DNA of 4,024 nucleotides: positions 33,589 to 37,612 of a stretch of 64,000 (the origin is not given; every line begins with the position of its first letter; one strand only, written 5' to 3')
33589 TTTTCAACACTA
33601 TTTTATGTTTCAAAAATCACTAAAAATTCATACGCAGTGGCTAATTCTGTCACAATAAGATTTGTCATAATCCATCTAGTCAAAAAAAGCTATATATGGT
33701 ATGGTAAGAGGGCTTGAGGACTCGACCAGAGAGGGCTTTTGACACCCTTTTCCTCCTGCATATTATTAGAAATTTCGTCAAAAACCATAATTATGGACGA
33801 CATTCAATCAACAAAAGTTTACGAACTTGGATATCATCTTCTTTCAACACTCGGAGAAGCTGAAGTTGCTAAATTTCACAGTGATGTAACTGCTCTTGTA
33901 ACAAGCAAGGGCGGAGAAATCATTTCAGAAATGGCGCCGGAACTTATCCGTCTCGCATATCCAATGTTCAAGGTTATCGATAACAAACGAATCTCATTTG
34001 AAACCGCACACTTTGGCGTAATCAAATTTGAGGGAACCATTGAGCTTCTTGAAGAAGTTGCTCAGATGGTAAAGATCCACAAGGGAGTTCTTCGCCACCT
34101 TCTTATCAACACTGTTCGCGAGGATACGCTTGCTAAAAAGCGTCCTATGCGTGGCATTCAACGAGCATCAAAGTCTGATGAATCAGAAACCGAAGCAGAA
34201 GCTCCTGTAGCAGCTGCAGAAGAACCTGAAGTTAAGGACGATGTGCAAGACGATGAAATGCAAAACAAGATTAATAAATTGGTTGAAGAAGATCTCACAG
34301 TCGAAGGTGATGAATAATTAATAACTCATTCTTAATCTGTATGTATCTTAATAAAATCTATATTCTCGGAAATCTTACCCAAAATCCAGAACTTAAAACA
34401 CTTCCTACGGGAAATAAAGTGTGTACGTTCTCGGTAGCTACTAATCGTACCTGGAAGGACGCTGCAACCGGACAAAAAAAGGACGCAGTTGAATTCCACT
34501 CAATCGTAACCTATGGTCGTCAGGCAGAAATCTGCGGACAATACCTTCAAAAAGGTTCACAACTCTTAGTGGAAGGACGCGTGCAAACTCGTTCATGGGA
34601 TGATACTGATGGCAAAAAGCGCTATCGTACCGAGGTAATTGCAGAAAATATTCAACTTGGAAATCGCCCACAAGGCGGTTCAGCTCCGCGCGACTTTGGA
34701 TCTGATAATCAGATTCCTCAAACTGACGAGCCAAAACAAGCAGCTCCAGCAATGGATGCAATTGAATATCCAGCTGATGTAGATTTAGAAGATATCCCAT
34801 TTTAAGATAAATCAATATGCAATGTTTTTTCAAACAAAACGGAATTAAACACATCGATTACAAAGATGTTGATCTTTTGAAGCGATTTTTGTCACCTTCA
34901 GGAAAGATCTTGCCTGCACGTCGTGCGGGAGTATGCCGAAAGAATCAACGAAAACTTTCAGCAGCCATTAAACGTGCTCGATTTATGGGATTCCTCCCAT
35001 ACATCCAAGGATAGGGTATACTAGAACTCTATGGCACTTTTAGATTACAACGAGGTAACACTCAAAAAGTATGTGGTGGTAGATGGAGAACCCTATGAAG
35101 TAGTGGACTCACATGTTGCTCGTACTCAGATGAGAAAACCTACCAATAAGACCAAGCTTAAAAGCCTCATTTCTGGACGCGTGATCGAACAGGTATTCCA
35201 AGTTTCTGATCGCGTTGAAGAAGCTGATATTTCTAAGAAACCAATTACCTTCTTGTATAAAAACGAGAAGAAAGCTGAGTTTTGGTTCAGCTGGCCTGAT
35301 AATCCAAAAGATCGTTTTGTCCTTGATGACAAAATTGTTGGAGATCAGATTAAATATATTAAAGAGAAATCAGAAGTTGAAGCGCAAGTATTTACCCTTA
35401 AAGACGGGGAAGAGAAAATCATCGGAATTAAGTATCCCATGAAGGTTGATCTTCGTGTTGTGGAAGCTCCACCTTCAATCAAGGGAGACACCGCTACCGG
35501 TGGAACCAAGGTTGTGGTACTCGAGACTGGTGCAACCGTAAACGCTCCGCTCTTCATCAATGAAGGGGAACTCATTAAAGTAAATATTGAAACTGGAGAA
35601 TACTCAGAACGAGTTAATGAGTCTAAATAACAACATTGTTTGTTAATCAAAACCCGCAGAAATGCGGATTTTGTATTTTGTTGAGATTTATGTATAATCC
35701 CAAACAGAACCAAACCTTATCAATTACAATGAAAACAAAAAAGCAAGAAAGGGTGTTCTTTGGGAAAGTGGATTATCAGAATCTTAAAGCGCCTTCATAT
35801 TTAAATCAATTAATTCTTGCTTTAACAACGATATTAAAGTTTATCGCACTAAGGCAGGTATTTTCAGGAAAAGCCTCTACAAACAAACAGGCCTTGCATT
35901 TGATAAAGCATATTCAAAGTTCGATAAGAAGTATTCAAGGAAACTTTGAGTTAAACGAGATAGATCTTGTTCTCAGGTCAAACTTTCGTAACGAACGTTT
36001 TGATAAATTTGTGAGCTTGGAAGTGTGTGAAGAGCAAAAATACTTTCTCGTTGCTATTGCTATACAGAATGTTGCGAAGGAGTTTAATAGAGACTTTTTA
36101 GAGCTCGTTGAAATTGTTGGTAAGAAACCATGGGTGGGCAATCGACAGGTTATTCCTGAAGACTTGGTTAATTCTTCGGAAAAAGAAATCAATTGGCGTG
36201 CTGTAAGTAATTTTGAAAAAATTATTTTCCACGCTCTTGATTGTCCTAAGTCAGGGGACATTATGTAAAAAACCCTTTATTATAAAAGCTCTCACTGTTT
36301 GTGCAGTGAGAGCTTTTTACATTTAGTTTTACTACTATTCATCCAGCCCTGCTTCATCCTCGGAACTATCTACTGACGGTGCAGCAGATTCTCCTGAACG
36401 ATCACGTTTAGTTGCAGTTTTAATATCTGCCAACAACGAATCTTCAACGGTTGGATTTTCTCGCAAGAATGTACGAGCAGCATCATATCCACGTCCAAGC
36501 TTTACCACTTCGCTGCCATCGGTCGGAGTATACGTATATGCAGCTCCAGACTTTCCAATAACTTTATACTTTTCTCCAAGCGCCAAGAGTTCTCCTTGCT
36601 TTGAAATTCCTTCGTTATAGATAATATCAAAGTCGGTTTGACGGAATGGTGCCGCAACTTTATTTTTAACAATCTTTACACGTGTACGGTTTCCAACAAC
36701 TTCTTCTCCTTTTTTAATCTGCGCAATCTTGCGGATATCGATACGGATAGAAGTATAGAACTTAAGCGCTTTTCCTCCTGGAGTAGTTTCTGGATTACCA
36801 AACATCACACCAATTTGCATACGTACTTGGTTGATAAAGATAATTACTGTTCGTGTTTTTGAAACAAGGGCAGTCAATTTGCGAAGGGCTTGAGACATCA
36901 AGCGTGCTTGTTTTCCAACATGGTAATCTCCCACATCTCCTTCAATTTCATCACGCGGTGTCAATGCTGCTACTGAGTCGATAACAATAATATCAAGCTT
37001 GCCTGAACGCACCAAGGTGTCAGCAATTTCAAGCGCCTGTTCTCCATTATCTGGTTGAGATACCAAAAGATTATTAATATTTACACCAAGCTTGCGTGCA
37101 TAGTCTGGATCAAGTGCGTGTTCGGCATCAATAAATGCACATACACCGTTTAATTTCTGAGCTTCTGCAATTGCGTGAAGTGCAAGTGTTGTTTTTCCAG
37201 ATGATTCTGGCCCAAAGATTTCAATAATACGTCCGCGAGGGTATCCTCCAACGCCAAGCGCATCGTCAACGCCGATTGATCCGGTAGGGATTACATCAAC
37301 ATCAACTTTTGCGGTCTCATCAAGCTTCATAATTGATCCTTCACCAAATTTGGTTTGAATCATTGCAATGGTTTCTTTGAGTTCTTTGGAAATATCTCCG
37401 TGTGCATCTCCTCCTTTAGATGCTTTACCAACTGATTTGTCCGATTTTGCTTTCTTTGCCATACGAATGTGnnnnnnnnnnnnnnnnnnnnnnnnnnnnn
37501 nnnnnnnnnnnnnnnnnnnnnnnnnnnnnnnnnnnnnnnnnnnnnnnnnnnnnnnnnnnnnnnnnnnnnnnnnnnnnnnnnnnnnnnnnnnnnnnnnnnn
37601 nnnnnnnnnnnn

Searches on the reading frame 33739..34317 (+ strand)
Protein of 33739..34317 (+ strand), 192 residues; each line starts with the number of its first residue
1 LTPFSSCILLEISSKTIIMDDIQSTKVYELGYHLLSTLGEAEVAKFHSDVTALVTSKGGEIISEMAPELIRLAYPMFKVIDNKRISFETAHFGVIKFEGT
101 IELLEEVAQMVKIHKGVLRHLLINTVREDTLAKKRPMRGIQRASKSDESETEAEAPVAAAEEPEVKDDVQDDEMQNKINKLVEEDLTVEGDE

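Call 13: search_protein_families(library=ncbifam, proteins=[window:33739-34317:+], max_evalue=0.001)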
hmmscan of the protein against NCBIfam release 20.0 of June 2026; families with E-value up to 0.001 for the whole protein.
window:33739-34317:+ (192 aa): 1 family
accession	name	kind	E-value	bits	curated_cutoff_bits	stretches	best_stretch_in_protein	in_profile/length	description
TIGR00166.1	S6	equivalog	1.1e-06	28.8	42.9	1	27-125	3-93/95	30S ribosomal protein S6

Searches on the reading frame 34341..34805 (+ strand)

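Call 13: search_protein_families(library=ncbifam, proteins=[window:34341-34805:+], max_evalue=0.001)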
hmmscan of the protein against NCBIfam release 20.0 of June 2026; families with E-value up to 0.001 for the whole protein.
window:34341-34805:+ (154 aa): 19 families
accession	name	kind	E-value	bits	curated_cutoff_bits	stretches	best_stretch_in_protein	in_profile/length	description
TIGR00621.2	ssb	subfamily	1.2e-44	152.6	53.95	1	3-154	4-165/165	single-stranded DNA-binding protein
NF004357.0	PRK05733.1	subfamily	3.6e-35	121.5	241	1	3-132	5-139/172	single-stranded DNA-binding protein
NF006533.0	PRK09010.1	subfamily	9.3e-35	120.1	260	1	3-133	6-140/177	single-stranded DNA-binding protein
NF005406.0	PRK06958.1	subfamily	1.7e-34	119.9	252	1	3-120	4-125/182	single-stranded DNA-binding protein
NF006297.0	PRK08486.1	equivalog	4.9e-29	101.8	212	1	3-114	2-112/182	single-stranded DNA-binding protein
NF010292.0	PRK13732.1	subfamily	2.4e-27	96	265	1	3-103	6-105/175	single-stranded DNA-binding protein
NF004972.0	PRK06341.1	equivalog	5.5e-26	91.5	254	1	3-119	5-127/166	single-stranded DNA-binding protein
NF005170.0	PRK06642.1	equivalog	1.2e-25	90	270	1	3-104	5-107/152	single-stranded DNA-binding protein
NF006445.0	PRK08763.1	subfamily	1.6e-24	86.9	246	1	3-142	5-151/164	single-stranded DNA-binding protein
NF005241.0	PRK06751.1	equivalog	3.5e-23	82.6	313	1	3-127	2-121/173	single-stranded DNA-binding protein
NF005580.0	PRK07275.1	subfamily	1.1e-20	74.4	254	1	3-136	2-138/162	single-stranded DNA-binding protein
NF005579.0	PRK07274.1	equivalog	3.7e-20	72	169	1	3-106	2-101/131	single-stranded DNA-binding protein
NF005851.0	PRK07772.1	subfamily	3.7e-18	66.4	194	1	5-104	6-106/191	single-stranded DNA-binding protein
NF005242.0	PRK06752.1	equivalog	3e-17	62.8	189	1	3-111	2-107/112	single-stranded DNA-binding protein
NF005674.0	PRK07459.1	equivalog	2.3e-14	53.4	161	1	1-106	1-100/121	single-stranded DNA-binding protein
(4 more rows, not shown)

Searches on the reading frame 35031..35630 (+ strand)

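Call 13: search_protein_families(library=ncbifam, proteins=[window:35031-35630:+], max_evalue=0.001)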
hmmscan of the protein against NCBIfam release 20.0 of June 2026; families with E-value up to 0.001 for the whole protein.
window:35031-35630:+ (199 aa): 6 families
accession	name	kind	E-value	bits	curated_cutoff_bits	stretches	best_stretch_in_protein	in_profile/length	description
NF001810.0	PRK00529.1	subfamily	1.7e-43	148.4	161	1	6-196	5-187/187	elongation factor P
TIGR00038.1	efp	equivalog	4e-43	147.2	185.8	1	13-195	10-184/184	elongation factor P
NF011175.0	PRK14578.1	equivalog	4.6e-25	88.1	301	1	13-192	9-184/187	elongation factor P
NF003392.1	PRK04542.1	equivalog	1.3e-24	87.2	216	1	11-194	8-186/187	elongation factor P-like protein EfpL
NF009090.0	PRK12426.1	equivalog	4.3e-22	78.7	226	1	17-195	15-185/185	elongation factor P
TIGR02178.1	yeiP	equivalog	8.3e-21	75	264.05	1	15-194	9-185/186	elongation factor P-like protein YeiP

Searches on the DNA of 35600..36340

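Call 87: search_rna_families(source=window, start=35600, end=36340, threshold=evalue, max_evalue=1)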
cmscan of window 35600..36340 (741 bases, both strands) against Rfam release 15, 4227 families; matches with E-value up to 1: 5.
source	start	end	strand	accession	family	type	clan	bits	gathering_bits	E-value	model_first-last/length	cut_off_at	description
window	36104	36317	+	RF01822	RsaJ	Gene; sRNA;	-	29.7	100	4.8e-05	1-287/287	no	RNA Staph. aureus A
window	36206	36321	+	RF00515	PyrR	Cis-reg;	-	23.6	54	0.73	1-115/115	no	PyrR binding site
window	36199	36317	+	RF02578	tsr25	Gene; sRNA;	-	23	63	0.012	1-181/181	no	S. aureus tsr25 small RNA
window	36285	36316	+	RF00262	sar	Gene; antisense;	-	22.4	43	0.066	33-64/68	no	sar RNA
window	36211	36328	+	RF00557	L10_leader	Cis-reg; leader;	-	20.8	44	0.51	1-138/138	no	Ribosomal protein L10 leader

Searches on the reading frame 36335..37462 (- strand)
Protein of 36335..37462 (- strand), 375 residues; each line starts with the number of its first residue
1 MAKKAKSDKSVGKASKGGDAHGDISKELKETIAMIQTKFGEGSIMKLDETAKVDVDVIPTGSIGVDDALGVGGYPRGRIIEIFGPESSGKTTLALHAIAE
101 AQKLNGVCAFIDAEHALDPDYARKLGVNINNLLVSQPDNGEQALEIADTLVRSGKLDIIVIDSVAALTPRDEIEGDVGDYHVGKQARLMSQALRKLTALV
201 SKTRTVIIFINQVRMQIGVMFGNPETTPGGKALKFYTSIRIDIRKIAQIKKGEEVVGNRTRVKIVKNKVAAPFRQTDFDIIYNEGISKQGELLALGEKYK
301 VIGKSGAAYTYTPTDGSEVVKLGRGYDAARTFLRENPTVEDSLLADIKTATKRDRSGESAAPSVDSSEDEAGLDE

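Call 13: search_protein_families(library=ncbifam, proteins=[window:36335-37462:-], max_evalue=0.001)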
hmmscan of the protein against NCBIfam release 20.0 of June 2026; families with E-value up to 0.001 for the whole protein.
window:36335-37462:- (375 aa): 12 families
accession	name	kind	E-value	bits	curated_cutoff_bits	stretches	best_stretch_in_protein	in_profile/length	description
TIGR02012.1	tigrfam_recA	equivalog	2.4e-151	503.6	325.3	1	25-348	3-320/321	recombinase RecA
NF007072.0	PRK09519.1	equivalog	2.6e-122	409.7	1024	2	23-271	6-254/790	intein-containing recombinase RecA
TIGR02237.1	recomb_radB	equivalog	2.1e-15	57.2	172.4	1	67-248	2-181/210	DNA repair and recombination protein RadB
NF003301.0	PRK04301.1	equivalog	2.2e-14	53.3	259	1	51-247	76-285/316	DNA repair and recombination protein RadA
NF006861.0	PRK09361.1-1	equivalog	1.9e-11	43.9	278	1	56-244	3-195/235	DNA repair and recombination protein RadB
NF033429.2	ImuA_translesion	equivalog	2.5e-11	43.8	150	1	48-160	6-119/181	translesion DNA synthesis-associated protein ImuA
TIGR02238.1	recomb_DMC1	equivalog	5.3e-11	42.2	447.7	1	51-246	71-282/314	meiotic recombinase Dmc1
TIGR02239.1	recomb_RAD51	equivalog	3.6e-10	39.4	478.05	1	26-246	49-282/316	DNA repair protein RAD51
TIGR02236.1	recomb_radA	equivalog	3.9e-10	39.6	361.15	1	52-248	72-282/311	DNA repair and recombination protein RadA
TIGR03881.1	KaiC_arch_4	hypoth_equivalog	0.00018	21.3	247.8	1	59-197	4-120/231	KaiC domain-containing protein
NF006799.0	PRK09302.1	equivalog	0.00044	18.9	408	0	51-118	248-314/515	circadian clock protein KaiC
NF058630.1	repair_Rv3395c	exception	0.0006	19.6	65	0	72-170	5-94/153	DnaE2-dependent mutagenesis accessory factor ImuA'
